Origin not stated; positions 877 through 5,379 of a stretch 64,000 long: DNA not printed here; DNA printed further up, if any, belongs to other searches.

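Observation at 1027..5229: CagY-scale VirB10: ~1000-residue repeat module in front of a canonical VirB10 barrel domain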

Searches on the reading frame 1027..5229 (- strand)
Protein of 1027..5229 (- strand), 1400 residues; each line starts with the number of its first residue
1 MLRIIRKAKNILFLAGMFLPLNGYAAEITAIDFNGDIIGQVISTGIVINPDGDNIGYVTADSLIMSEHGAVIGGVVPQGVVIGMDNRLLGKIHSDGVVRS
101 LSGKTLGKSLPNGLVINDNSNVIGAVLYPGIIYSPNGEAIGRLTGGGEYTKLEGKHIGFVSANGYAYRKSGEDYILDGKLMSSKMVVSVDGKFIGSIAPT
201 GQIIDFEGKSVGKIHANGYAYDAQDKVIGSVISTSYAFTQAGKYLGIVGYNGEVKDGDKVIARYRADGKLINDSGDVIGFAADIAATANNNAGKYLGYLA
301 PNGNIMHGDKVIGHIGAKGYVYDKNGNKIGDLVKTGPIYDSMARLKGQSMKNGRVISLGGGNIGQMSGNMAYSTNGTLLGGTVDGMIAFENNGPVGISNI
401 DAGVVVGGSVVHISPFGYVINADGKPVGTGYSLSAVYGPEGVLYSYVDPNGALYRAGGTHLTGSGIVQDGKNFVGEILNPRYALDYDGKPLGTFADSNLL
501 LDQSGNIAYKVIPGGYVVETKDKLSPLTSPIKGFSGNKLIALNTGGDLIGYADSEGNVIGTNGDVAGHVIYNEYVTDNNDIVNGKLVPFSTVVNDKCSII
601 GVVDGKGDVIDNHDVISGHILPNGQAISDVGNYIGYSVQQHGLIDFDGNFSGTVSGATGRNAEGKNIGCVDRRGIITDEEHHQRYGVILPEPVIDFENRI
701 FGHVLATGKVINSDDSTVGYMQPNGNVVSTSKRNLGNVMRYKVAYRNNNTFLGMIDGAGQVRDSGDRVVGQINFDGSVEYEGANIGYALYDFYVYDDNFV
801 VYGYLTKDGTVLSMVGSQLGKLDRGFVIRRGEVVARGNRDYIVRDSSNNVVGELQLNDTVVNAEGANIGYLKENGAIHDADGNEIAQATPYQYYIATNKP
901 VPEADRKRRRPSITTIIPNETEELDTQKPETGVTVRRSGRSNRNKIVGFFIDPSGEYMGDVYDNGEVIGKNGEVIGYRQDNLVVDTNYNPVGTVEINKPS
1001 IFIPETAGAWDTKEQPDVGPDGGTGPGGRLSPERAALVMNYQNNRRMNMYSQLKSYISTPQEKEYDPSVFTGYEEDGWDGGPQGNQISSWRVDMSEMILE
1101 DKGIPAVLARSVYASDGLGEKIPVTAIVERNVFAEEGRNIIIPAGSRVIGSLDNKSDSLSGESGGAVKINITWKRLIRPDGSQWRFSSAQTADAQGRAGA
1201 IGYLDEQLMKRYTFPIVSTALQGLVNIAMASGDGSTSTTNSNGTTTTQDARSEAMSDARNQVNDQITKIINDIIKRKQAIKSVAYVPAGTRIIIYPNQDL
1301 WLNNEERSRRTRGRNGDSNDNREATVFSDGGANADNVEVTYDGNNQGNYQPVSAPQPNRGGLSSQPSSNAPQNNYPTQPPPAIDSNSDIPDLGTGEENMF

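Call 6: search_protein_families(library=pfam, proteins=[window:1027-5229:-], max_evalue=0.01)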
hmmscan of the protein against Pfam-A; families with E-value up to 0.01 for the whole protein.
window:1027-5229:- (1400 aa): 5 families
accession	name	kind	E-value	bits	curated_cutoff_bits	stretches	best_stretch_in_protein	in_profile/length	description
PF21785.3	Bflower_2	-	9.9e-41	138.5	38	6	679-763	6-87/112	5-fold beta-flower protein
PF03743.19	TrbI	-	1.4e-30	107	35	1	1098-1302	2-188/188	Bacterial conjugation TrbI-like protein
PF21784.3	Bflower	-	2.7e-11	44.3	25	0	337-399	2-64/116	4-fold beta flower protein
PF12396.14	DUF3659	-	0.00044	20.5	24.8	0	75-126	8-55/61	Protein of unknown function (DUF3659)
PF25455.1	Beta-barrel_CAF17_C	-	0.0049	17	25.7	0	193-215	10-32/70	CAF17, C-terminal beta-barrel domain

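Call 10: find_homologous_proteins(query=window:1027-5229:-, max_evalue=0.00001)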
Query window:1027-5229:- (1400 aa): 890 proteins with E <= 0.00001 among 8000 candidates; the best 120 are listed.
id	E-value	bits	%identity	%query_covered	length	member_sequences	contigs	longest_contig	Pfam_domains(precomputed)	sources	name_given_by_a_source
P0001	0.0e+0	3132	100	100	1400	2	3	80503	PF21784.4,PF21785.4,PF03743.20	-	-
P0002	0.0e+0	2655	84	100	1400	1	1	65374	PF21784.4,PF21785.4,PF03743.20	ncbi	-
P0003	0.0e+0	2647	85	100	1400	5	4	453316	PF21784.4,PF21785.4,PF03743.20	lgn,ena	-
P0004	0.0e+0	2534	82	100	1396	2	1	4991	PF21784.4,PF21785.4,PF03743.20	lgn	-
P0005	0.0e+0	2190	73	97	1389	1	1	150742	PF21784.4,PF12396.15,PF21785.4,PF03743.20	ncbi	-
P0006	0.0e+0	2152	71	99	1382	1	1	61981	PF21784.4,PF21785.4,PF03743.20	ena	-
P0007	0.0e+0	2097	68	99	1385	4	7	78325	PF21784.4,PF21785.4,PF03743.20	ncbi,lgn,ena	-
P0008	0.0e+0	1956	66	99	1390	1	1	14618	PF21784.4,PF12396.15,PF21785.4,PF03743.20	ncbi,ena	-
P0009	0.0e+0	1822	61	99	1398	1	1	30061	PF21784.4,PF21785.4,PF03743.20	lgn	-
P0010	0.0e+0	1784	60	99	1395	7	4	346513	PF21784.4,PF21785.4,PF03743.20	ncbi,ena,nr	ncbi:MAG: TrbI/VirB10 family protein [Alphaproteobacteria bacterium]|nr:TrbI/VirB10 family protein [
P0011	0.0e+0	1777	60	99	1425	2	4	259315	PF21784.4,PF12396.15,PF21785.4,PF03743.20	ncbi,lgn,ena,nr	ncbi:MAG: TrbI/VirB10 family protein [Alphaproteobacteria bacterium]|nr:TrbI/VirB10 family protein [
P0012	0.0e+0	1775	59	99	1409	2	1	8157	PF21784.4,PF12396.15,PF21785.4,PF03743.20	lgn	-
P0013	0.0e+0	1759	59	99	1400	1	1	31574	PF21784.4,PF21785.4,PF03743.20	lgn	-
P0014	0.0e+0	1747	58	99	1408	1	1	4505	PF21784.4,PF21785.4,PF03743.20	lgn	-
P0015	0.0e+0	1746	59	99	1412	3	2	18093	PF21784.4,PF12396.15,PF21785.4,PF03743.20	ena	-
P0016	0.0e+0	1745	59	99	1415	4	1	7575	PF21784.4,PF12396.15,PF21785.4,PF03743.20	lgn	-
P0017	0.0e+0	1722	58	99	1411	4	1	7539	PF21784.4,PF21785.4,PF03743.20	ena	-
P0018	0.0e+0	1720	58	99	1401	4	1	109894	PF21784.4,PF12396.15,PF21785.4,PF03743.20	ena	-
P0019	0.0e+0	1718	58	99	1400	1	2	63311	PF21784.4,PF12396.15,PF21785.4,PF03743.20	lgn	-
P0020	0.0e+0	1712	58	99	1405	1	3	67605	PF21784.4,PF21785.4,PF03743.20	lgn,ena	-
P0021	0.0e+0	1629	55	99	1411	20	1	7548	PF21784.4,PF12396.15,PF21785.4,PF03743.20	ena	-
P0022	0.0e+0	1611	54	99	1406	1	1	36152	PF21784.4,PF12396.15,PF21785.4,PF03743.20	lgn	-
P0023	0.0e+0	1604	55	98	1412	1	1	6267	PF21784.4,PF12396.15,PF21785.4,PF03743.20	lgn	-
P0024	0.0e+0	1598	54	98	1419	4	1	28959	PF21784.4,PF12396.15,PF21785.4,PF03743.20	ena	-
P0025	0.0e+0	1597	54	99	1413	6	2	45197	PF21784.4,PF21785.4,PF03743.20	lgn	-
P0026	0.0e+0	1589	54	99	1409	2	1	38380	PF21784.4,PF12396.15,PF21785.4,PF03743.20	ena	-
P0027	0.0e+0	1588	55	99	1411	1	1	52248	PF21784.4,PF21785.4,PF03743.20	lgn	-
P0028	0.0e+0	1585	55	99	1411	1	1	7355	PF21784.4,PF12396.15,PF21785.4,PF03743.20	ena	-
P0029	0.0e+0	1585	55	97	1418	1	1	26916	PF21784.4,PF21785.4,PF03743.20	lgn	-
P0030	0.0e+0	1584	56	97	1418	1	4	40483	PF21784.4,PF12396.15,PF21785.4,PF03743.20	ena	-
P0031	0.0e+0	1582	54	98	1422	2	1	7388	PF21784.4,PF21785.4,PF03743.20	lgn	-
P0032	0.0e+0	1580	54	98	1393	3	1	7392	PF21784.4,PF21785.4,PF03743.20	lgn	-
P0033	0.0e+0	1575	54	99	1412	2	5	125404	PF21784.4,PF21785.4,PF03743.20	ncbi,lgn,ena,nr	ncbi:MAG: TrbI/VirB10 family protein [Alphaproteobacteria bacterium]|nr:TrbI/VirB10 family protein [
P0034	0.0e+0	1570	54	100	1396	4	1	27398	PF21784.4,PF21785.4,PF03743.20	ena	-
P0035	0.0e+0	1566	54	99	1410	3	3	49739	PF21784.4,PF12396.15,PF21785.4,PF03743.20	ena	-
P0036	0.0e+0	1561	53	99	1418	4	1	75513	PF21784.4,PF21785.4,PF03743.20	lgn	-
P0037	0.0e+0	1550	54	99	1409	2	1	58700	PF21784.4,PF21785.4,PF03743.20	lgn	-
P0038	0.0e+0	1531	53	99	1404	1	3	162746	PF21784.4,PF21785.4,PF03743.20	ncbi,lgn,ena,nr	ncbi:MAG: TrbI/VirB10 family protein [Alphaproteobacteria bacterium]|nr:TrbI/VirB10 family protein [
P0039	0.0e+0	1528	52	98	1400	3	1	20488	PF21784.4,PF21785.4,PF03743.20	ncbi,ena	-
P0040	0.0e+0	1526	53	99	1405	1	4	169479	PF21784.4,PF12396.15,PF21785.4,PF03743.20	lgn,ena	-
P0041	0.0e+0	1519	52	99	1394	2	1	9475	PF21784.4,PF21785.4,PF03743.20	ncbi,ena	-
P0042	0.0e+0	1518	51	99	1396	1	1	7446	PF21784.4,PF12396.15,PF21785.4,PF03743.20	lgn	-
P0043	0.0e+0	1514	52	99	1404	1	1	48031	PF21784.4,PF21785.4,PF03743.20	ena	-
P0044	0.0e+0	1513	53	97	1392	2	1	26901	PF21784.4,PF03743.20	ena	-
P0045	0.0e+0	1511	52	98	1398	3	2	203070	PF21784.4,PF21785.4,PF03743.20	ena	-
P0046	0.0e+0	1511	53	99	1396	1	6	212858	PF21784.4,PF21785.4,PF03743.20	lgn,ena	-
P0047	0.0e+0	1503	51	99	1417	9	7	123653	PF21784.4,PF21785.4,PF03743.20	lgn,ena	-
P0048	0.0e+0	1500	52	99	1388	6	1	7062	PF21784.4,PF12396.15,PF21785.4,PF03743.20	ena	-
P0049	0.0e+0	1498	52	98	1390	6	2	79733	PF21784.4,PF12396.15,PF21785.4,PF03743.20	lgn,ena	-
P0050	0.0e+0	1496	52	99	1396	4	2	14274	PF21784.4,PF03743.20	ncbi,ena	-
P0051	0.0e+0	1494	52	97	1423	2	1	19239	PF21784.4,PF21785.4,PF03743.20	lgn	-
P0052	0.0e+0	1492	51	99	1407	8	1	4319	PF21784.4,PF21785.4,PF03743.20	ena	-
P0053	0.0e+0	1491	53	96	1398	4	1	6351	PF21784.4,PF21785.4,PF03743.20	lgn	-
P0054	0.0e+0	1489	51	99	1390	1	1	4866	PF21784.4,PF12396.15,PF21785.4,PF03743.20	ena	-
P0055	0.0e+0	1487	51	99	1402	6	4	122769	PF21784.4,PF21785.4,PF03743.20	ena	-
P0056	0.0e+0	1484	50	99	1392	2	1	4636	PF21784.4,PF12396.15,PF21785.4,PF03743.20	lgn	-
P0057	0.0e+0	1484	51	99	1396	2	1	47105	PF21784.4,PF21785.4,PF03743.20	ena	-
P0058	0.0e+0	1483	51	99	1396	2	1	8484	PF21784.4,PF21785.4,PF03743.20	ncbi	-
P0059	0.0e+0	1483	51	99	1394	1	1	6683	PF21784.4,PF21785.4,PF03743.20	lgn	-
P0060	0.0e+0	1480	51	98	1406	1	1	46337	PF21784.4,PF21785.4,PF03743.20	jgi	-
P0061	0.0e+0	1479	52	98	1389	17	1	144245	PF21784.4,PF21785.4,PF03743.20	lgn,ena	-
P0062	0.0e+0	1478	53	98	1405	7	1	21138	PF21784.4,PF12396.15,PF21785.4,PF03743.20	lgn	-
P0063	0.0e+0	1476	51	99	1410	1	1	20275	PF21784.4,PF21785.4,PF03743.20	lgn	-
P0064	0.0e+0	1472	51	97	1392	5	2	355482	PF21784.4,PF21785.4,PF03743.20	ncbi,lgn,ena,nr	ncbi:MAG: TrbI/VirB10 family protein [Alphaproteobacteria bacterium]|nr:TrbI/VirB10 family protein [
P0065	0.0e+0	1471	50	99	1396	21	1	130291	PF21784.4,PF21785.4,PF03743.20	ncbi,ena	-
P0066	0.0e+0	1471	51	99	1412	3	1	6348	PF21784.4,PF12396.15,PF21785.4,PF03743.20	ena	-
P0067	0.0e+0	1464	51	99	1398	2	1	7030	PF21784.4,PF21785.4,PF03743.20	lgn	-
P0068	0.0e+0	1456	52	98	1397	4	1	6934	PF21784.4,PF21785.4,PF03743.20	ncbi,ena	-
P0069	0.0e+0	1454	51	97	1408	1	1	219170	PF21784.4,PF12396.15,PF21785.4,PF03743.20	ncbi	-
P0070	0.0e+0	1449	52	92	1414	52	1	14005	PF21784.4,PF21785.4,PF03743.20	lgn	-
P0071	0.0e+0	1448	49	99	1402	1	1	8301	PF21784.4,PF21785.4,PF03743.20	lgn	-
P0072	0.0e+0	1436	52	93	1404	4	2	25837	PF21784.4,PF21785.4,PF03743.20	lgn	-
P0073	0.0e+0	1430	52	94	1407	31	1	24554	PF21784.4,PF21785.4,PF03743.20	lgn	-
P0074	0.0e+0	1417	51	94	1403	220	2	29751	PF21784.4,PF21785.4,PF03743.20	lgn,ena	-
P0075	0.0e+0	1414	50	99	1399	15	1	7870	PF21784.4,PF12396.15,PF21785.4,PF03743.20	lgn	-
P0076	0.0e+0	1412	51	92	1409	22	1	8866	PF21784.4,PF21785.4,PF03743.20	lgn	-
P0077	0.0e+0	1408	49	97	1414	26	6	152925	PF21784.4,PF21785.4,PF03743.20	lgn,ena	-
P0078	0.0e+0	1405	51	92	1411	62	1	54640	PF19672.5,PF21784.4,PF21785.4,PF03743.20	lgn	-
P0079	0.0e+0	1402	50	93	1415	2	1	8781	PF21784.4,PF21785.4,PF03743.20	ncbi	-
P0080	0.0e+0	1381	51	94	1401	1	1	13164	PF21784.4,PF21785.4,PF03743.20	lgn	-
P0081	0.0e+0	1381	52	92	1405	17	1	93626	PF21784.4,PF12396.15,PF21785.4,PF03743.20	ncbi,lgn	-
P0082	0.0e+0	1381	50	98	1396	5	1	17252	PF21784.4,PF21785.4,PF03743.20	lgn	-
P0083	0.0e+0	1380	50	97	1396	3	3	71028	PF21784.4,PF21785.4,PF03743.20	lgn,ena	-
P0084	0.0e+0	1374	50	92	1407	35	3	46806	PF21784.4,PF12396.15,PF21785.4,PF03743.20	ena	-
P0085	0.0e+0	1352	48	97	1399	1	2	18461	PF21784.4,PF03743.20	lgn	-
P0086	0.0e+0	1349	49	96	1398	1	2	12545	PF21784.4,PF12396.15,PF03743.20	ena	-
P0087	0.0e+0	1344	50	94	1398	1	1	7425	PF21784.4,PF21785.4,PF03743.20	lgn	-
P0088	0.0e+0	1335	48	95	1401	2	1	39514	PF21784.4,PF21785.4,PF03743.20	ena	-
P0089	0.0e+0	1331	49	94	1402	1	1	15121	PF21784.4,PF03743.20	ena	-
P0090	0.0e+0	1329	47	98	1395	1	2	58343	PF21784.4,PF03743.20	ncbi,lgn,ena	-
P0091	0.0e+0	1322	48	94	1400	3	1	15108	PF21784.4,PF21785.4,PF03743.20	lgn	-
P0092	0.0e+0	1072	42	92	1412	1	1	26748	PF21784.4,PF12396.15,PF21785.4,PF03743.20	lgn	-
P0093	0.0e+0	1072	42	95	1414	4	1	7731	PF21784.4,PF12396.15,PF21785.4,PF03743.20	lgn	-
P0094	0.0e+0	1071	43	95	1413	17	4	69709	PF21784.4,PF12396.15,PF21785.4,PF03743.20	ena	-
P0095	0.0e+0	1071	44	93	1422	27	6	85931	PF21784.4,PF21785.4,PF03743.20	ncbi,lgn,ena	-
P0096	0.0e+0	1070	43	94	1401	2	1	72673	PF21784.4,PF12396.15,PF21785.4,PF03743.20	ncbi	-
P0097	0.0e+0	1067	43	95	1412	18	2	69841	PF21784.4,PF12396.15,PF21785.4,PF03743.20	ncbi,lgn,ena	-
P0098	0.0e+0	1052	42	64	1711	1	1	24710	PF21784.4,PF12396.15,PF21785.4,PF03743.20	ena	-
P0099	0.0e+0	1050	40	71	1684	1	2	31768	PF21784.4,PF05593.20,PF12396.15,PF21785.4,PF03743.20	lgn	-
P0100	0.0e+0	1050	42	93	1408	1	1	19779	PF21784.4,PF12396.15,PF21785.4,PF03743.20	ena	-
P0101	0.0e+0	1046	37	98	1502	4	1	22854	PF21784.4,PF12396.15,PF21785.4,PF03743.20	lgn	-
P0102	0.0e+0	1044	41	95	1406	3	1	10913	PF21784.4,PF12396.15,PF21785.4,PF03743.20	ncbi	-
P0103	0.0e+0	1040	42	93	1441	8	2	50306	PF21784.4,PF12396.15,PF21785.4,PF03743.20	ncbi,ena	-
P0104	0.0e+0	1040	40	98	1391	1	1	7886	PF21784.4,PF21785.4,PF03743.20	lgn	-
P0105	0.0e+0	1039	42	71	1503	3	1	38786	PF21784.4,PF12396.15,PF21785.4,PF03743.20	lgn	-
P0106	0.0e+0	1039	41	94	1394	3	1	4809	PF21784.4,PF12396.15,PF21785.4,PF03743.20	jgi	jgi:ribosomal protein L27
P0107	0.0e+0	1038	41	94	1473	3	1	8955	PF21784.4,PF12396.15,PF21785.4,PF03743.20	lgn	-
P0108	0.0e+0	1035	42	64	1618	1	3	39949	PF21784.4,PF12396.15,PF21785.4,PF03743.20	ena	-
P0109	0.0e+0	1035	42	64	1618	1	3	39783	PF21784.4,PF12396.15,PF21785.4,PF03743.20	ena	-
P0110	0.0e+0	1035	42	64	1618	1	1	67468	PF21784.4,PF12396.15,PF21785.4,PF03743.20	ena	-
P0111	0.0e+0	1035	42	64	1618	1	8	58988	PF21784.4,PF12396.15,PF21785.4,PF03743.20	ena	-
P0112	0.0e+0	1034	42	64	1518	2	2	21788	PF21784.4,PF12396.15,PF21785.4,PF03743.20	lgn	-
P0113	0.0e+0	1033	34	94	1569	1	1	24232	PF21784.4,PF12396.15,PF21785.4,PF03743.20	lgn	-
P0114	0.0e+0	1033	42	70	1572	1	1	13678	PF21784.4,PF12396.15,PF21785.4,PF03743.20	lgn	-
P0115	0.0e+0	1033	42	63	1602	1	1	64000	PF21784.4,PF12396.15,PF21785.4,PF03743.20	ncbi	-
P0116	0.0e+0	1033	41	98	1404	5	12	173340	PF21784.4,PF21785.4,PF03743.20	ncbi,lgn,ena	-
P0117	0.0e+0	1032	41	99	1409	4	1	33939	PF21784.4,PF12396.15,PF03743.20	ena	-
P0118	0.0e+0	1032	34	94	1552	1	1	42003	PF21784.4,PF12396.15,PF21785.4,PF03743.20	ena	-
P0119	0.0e+0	1032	34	94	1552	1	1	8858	PF21784.4,PF12396.15,PF21785.4,PF03743.20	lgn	-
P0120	0.0e+0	1032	34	94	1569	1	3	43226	PF21784.4,PF12396.15,PF21785.4,PF03743.20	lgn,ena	-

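Call 14: search_protein_families(library=ncbifam, proteins=[window:1027-5229:-], max_evalue=0.001)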
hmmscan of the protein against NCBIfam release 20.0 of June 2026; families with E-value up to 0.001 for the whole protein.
window:1027-5229:- (1400 aa): 3 families
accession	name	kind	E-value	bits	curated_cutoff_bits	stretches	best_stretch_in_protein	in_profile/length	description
NF038092.1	T4SS_ComB10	equivalog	8.1e-33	113.6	300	1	1094-1304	20-213/225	DNA type IV secretion system protein ComB10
NF038091.1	T4SS_VirB10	equivalog_domain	4.3e-23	81.9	220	1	1098-1303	11-192/197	type IV secretion system protein VirB10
NF010405.0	PRK13831.1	subfamily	2.2e-08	33.5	386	1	1104-1302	251-427/433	IncP-type conjugal transfer protein TrbI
